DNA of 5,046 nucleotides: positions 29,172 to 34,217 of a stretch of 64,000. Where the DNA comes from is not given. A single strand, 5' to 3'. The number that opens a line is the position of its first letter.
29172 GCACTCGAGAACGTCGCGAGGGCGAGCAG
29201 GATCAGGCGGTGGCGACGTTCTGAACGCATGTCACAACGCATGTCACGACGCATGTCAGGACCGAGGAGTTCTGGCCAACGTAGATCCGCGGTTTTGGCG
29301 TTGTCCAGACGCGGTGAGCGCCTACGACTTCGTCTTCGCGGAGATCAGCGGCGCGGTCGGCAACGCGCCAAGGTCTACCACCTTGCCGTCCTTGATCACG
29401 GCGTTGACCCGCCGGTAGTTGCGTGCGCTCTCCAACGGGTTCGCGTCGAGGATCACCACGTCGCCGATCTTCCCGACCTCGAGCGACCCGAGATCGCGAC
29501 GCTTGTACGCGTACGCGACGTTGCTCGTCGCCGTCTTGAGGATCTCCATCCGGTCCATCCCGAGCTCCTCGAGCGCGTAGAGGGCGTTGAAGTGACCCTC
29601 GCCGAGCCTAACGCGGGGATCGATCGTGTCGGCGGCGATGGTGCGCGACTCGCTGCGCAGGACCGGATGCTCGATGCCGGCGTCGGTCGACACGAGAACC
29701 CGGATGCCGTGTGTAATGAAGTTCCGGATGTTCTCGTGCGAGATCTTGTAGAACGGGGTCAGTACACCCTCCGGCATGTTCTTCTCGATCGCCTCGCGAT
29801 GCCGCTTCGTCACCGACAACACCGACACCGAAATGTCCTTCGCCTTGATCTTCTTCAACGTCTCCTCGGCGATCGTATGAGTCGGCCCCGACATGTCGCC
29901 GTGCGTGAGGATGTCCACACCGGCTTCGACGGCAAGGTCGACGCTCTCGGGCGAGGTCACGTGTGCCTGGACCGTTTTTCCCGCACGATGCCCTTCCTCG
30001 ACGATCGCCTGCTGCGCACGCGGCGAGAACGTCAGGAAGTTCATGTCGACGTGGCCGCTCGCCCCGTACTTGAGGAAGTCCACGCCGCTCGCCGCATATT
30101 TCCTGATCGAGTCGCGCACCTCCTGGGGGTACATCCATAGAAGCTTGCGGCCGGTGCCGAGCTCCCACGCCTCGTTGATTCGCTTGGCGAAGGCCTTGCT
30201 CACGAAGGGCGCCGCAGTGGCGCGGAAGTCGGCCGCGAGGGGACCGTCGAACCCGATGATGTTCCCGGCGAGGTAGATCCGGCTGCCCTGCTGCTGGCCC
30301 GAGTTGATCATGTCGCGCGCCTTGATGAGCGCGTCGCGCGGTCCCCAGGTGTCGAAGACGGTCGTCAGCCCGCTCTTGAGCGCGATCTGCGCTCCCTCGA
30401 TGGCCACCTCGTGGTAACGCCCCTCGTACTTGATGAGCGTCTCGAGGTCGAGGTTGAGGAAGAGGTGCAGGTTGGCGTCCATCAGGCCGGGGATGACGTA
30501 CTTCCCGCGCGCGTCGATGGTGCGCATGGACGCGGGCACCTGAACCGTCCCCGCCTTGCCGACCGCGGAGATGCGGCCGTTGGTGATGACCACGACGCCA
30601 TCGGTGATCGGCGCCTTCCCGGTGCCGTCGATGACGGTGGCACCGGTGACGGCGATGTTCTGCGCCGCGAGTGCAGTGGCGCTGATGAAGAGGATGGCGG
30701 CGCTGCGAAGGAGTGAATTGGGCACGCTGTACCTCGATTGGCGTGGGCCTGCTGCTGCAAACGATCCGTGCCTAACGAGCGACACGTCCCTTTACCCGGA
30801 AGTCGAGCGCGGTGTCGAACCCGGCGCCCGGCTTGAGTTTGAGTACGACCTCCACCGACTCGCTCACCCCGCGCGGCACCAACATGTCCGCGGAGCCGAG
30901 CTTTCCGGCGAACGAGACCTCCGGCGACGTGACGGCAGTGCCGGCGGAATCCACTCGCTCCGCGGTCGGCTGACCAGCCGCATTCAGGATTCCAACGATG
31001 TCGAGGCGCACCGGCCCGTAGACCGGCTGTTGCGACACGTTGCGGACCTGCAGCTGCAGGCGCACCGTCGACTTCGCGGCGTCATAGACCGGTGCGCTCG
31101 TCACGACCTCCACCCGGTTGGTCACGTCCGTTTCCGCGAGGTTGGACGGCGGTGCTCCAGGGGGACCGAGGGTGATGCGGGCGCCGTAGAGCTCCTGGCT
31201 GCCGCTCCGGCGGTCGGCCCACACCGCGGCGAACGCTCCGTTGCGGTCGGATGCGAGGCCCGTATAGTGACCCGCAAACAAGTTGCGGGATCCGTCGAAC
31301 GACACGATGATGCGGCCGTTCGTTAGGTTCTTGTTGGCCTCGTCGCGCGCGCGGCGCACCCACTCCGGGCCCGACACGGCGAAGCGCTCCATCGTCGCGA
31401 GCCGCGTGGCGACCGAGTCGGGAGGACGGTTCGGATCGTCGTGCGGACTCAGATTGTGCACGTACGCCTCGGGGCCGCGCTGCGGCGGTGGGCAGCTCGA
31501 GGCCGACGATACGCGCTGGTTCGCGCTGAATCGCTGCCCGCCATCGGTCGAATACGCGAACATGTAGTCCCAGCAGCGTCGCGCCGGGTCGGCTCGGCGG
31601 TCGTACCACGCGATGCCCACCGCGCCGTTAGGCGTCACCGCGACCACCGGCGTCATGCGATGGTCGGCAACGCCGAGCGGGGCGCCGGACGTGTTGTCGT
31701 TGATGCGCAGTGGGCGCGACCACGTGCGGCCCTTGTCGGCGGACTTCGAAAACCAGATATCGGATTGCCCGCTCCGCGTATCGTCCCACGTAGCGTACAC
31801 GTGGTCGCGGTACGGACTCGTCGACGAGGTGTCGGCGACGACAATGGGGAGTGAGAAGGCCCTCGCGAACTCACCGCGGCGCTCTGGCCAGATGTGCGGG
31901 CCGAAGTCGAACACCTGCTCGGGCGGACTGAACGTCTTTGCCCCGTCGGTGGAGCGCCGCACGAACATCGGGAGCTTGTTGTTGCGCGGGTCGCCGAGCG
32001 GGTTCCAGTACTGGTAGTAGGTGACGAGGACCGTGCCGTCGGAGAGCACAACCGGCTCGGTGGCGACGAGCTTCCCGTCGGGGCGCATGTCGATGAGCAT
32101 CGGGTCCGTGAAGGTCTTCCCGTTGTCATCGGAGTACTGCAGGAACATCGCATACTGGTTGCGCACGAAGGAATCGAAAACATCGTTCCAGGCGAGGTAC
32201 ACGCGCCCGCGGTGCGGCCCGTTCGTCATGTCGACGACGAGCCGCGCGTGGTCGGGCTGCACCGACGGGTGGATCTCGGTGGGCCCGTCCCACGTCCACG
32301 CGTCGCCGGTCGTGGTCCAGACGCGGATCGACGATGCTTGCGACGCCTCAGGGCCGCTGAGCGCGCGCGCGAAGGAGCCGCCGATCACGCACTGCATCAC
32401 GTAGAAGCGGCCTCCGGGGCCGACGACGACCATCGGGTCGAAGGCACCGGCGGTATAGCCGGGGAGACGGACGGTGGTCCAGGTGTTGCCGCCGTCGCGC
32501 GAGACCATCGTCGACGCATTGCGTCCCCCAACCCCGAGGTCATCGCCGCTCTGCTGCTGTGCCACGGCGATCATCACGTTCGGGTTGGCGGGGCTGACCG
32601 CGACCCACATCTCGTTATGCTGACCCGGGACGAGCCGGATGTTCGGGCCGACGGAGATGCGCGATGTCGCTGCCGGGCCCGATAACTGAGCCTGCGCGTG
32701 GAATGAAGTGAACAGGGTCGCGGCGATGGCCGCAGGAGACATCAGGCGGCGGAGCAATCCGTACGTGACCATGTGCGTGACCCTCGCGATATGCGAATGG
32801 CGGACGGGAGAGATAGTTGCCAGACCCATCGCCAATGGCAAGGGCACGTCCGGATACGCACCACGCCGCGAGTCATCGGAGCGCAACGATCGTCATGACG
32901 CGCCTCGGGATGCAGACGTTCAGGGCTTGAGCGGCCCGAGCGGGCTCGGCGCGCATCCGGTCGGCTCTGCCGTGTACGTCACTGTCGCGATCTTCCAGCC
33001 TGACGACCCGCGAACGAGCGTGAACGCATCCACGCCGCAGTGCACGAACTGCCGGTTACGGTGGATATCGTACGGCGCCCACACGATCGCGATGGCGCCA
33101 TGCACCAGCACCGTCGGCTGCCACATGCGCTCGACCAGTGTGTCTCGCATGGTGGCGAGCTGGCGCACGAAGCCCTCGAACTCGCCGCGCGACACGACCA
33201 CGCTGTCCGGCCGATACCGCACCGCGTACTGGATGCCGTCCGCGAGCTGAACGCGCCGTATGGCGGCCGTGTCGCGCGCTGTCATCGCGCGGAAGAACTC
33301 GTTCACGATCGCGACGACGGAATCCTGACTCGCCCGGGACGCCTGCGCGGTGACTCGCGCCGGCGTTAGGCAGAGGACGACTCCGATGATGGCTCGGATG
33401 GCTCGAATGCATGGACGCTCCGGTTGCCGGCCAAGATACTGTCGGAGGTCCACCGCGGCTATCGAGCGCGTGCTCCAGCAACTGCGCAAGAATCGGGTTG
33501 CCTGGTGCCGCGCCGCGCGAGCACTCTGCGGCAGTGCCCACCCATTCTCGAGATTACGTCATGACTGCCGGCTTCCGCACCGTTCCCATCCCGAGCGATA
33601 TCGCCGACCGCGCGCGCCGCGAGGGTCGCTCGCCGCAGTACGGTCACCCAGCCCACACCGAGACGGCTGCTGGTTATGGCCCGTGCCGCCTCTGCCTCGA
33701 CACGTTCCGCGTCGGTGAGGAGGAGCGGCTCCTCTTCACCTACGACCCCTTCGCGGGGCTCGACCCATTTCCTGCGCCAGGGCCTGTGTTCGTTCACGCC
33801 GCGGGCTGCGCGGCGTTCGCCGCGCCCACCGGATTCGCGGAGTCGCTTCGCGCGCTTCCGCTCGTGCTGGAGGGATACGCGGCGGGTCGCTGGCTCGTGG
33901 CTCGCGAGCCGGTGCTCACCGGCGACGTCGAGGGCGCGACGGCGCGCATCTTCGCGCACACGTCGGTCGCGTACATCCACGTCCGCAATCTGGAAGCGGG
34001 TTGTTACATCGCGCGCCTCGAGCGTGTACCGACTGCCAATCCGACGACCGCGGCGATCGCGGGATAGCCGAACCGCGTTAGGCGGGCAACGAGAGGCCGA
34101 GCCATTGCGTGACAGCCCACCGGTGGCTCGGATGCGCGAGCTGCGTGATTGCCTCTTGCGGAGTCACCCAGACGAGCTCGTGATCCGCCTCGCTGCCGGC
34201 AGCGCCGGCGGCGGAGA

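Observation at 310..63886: Hyper-abundant dispersed octamer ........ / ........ (about one copy per kb)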

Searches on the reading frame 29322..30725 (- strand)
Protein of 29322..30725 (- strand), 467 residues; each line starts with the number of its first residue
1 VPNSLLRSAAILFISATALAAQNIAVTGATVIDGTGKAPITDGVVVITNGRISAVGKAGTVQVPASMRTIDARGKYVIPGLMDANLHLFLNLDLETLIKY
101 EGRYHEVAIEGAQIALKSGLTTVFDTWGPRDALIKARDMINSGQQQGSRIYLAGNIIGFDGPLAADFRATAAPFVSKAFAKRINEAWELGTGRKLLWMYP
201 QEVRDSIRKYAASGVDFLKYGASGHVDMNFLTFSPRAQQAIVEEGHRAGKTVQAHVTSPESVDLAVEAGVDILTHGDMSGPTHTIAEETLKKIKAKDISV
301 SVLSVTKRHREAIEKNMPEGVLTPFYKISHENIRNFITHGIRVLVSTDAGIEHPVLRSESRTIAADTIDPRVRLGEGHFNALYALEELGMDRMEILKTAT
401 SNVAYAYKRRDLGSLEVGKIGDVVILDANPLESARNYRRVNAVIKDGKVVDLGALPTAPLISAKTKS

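Call 11: search_protein_families(library=pfam, proteins=[window:29322-30725:-])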
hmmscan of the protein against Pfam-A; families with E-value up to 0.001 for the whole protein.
window:29322-30725:- (467 aa): 2 families
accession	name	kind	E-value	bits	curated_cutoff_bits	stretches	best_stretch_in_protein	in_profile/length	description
PF01979.26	Amidohydro_1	-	1.9e-18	67.3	25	1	76-450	1-345/345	Amidohydrolase family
PF07969.17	Amidohydro_3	-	5.7e-16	59.5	29.7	1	286-450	317-471/472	Amidohydrolase family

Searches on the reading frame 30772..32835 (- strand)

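Call 11: search_protein_families(library=pfam, proteins=[window:30772-32835:-])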
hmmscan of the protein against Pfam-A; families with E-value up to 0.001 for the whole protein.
window:30772-32835:- (687 aa): 3 families
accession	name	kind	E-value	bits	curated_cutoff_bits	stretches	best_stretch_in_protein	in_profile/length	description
PF13088.12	BNR_2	-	3.3e-12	46.8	31.4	1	104-304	79-250/277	BNR repeat-like domain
PF24316.1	Tli3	-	1.5e-07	32.2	27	0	418-444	79-103/129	T6SS Tli3 immunity protein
PF02012.26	BNR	-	3.4e-05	23.6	27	0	233-243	1-11/12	BNR/Asp-box repeat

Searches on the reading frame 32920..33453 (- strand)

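Call 14: search_protein_families(library=pfam, proteins=[window:32920-33453:-])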
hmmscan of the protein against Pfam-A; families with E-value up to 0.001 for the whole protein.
window:32920-33453:- (177 aa): 1 family
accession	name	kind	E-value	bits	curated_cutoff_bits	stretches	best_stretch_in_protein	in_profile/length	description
PF12893.14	Lumazine_bd_2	-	2.1e-05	25.7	22.1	1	43-160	3-115/116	Putative lumazine-binding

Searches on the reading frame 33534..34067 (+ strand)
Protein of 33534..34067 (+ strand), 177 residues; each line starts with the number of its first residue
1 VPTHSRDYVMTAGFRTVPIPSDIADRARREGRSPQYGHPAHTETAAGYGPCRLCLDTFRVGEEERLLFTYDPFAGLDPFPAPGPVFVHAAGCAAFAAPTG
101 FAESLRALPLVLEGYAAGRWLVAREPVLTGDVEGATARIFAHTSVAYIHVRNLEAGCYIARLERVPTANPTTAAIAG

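Call 14: search_protein_families(library=pfam, proteins=[window:33534-34067:+])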
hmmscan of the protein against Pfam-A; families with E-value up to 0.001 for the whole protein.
window:33534-34067:+ (177 aa): 1 family
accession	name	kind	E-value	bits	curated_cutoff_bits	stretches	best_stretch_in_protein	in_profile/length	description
PF06718.16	DUF1203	-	6.5e-24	84.9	27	1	50-164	3-116/116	Protein of unknown function (DUF1203)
